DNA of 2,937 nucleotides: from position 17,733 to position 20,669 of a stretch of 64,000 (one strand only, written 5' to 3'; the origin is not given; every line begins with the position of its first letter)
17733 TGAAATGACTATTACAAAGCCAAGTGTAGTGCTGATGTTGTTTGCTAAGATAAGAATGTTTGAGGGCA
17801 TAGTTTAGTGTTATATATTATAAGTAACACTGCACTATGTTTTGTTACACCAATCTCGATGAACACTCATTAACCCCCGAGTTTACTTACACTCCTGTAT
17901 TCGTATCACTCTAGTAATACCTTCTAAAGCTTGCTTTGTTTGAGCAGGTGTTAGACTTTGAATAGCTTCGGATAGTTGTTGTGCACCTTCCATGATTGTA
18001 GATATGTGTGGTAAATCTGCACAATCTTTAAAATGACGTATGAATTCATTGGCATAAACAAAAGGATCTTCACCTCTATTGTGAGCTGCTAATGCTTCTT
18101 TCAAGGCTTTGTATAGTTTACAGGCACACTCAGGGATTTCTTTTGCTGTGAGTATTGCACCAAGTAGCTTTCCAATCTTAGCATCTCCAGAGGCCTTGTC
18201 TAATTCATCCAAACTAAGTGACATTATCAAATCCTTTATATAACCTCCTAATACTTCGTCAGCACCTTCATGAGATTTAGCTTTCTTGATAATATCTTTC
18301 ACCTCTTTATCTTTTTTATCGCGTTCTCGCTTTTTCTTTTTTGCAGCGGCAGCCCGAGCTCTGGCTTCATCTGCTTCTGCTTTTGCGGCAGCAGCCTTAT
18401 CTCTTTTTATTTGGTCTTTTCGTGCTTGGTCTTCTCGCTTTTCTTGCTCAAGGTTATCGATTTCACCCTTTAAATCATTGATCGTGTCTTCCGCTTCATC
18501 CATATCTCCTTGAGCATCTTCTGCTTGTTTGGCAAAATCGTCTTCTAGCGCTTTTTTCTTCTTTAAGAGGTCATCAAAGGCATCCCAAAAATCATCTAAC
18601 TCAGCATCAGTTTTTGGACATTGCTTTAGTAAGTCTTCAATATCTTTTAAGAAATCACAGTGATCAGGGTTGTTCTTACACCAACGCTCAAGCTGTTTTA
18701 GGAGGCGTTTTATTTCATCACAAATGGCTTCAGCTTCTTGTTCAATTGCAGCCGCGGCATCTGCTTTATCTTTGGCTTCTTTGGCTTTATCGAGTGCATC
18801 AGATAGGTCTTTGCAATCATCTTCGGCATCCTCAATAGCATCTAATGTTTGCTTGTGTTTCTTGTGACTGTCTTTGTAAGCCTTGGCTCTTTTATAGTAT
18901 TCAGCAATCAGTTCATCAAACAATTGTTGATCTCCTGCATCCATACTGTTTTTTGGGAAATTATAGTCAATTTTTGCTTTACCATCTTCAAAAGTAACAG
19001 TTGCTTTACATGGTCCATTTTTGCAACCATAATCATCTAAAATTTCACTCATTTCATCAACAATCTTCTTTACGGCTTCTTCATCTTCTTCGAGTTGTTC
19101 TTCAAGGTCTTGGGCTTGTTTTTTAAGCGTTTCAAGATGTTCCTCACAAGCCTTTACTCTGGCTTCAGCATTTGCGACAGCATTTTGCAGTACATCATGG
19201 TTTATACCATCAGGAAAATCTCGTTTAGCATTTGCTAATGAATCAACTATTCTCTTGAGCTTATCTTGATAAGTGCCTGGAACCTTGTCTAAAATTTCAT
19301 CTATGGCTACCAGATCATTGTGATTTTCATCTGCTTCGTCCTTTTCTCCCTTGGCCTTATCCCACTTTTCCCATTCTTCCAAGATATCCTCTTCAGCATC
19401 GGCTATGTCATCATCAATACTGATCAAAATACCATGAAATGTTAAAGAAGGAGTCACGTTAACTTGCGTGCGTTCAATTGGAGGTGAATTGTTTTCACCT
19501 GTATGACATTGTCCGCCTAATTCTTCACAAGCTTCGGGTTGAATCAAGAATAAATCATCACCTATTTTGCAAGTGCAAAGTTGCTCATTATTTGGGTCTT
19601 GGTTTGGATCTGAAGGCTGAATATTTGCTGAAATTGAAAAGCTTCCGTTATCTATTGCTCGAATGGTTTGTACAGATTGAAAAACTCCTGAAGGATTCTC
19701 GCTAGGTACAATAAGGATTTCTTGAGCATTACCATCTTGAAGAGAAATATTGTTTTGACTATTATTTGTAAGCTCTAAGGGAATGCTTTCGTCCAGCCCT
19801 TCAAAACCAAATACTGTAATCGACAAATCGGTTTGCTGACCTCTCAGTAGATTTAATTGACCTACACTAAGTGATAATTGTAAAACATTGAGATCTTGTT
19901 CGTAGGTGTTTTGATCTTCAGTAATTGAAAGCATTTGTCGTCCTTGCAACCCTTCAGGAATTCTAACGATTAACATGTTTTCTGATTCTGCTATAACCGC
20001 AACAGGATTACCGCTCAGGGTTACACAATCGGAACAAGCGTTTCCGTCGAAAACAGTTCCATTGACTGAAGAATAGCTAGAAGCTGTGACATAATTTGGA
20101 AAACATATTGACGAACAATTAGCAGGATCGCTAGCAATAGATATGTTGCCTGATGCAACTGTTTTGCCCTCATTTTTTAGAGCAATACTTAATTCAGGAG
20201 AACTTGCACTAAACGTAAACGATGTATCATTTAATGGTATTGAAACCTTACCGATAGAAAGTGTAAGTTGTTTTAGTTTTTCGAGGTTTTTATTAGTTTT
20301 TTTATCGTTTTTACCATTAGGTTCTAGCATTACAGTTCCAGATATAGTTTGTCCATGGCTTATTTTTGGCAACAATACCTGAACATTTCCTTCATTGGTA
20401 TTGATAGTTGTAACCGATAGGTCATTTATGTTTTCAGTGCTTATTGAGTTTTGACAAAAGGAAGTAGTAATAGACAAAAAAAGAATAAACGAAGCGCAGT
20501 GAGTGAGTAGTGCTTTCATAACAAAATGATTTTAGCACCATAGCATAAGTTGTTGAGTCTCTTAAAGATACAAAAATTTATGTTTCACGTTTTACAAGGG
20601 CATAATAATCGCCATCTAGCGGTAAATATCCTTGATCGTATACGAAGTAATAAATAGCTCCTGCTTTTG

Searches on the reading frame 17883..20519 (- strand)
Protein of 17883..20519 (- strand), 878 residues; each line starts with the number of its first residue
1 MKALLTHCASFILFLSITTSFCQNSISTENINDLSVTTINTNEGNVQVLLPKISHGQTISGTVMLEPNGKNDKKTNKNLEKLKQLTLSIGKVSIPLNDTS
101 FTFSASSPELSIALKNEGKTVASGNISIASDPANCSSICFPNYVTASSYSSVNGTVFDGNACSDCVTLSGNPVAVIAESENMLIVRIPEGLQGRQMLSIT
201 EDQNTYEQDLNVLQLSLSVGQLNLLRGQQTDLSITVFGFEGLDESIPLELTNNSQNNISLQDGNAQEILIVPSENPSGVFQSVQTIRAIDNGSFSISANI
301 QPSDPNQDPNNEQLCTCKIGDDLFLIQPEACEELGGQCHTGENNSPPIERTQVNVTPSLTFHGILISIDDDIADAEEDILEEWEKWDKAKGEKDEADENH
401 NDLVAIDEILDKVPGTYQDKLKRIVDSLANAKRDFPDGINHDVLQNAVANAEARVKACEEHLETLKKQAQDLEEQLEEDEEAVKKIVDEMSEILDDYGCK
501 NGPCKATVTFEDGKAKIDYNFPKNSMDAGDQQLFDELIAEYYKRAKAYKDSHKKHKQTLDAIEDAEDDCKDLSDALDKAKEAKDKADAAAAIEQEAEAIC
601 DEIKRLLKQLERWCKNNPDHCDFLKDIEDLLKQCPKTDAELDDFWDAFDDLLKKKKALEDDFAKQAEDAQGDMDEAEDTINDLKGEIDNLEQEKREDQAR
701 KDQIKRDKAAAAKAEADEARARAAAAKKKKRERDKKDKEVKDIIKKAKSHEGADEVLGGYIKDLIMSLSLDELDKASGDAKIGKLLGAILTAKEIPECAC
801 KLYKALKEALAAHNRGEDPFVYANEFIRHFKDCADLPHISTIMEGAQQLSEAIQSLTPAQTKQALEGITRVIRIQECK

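Call 60: search_protein_families(library=pfam, proteins=[window:17883-20519:-], max_evalue=0.001)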
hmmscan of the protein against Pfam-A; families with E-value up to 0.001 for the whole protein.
window:17883-20519:- (878 aa): 1 family
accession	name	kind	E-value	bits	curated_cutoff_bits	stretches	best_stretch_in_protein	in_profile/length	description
PF03938.19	OmpH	-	0.00022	21.9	32.4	0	399-502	13-112/141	Outer membrane protein (OmpH-like)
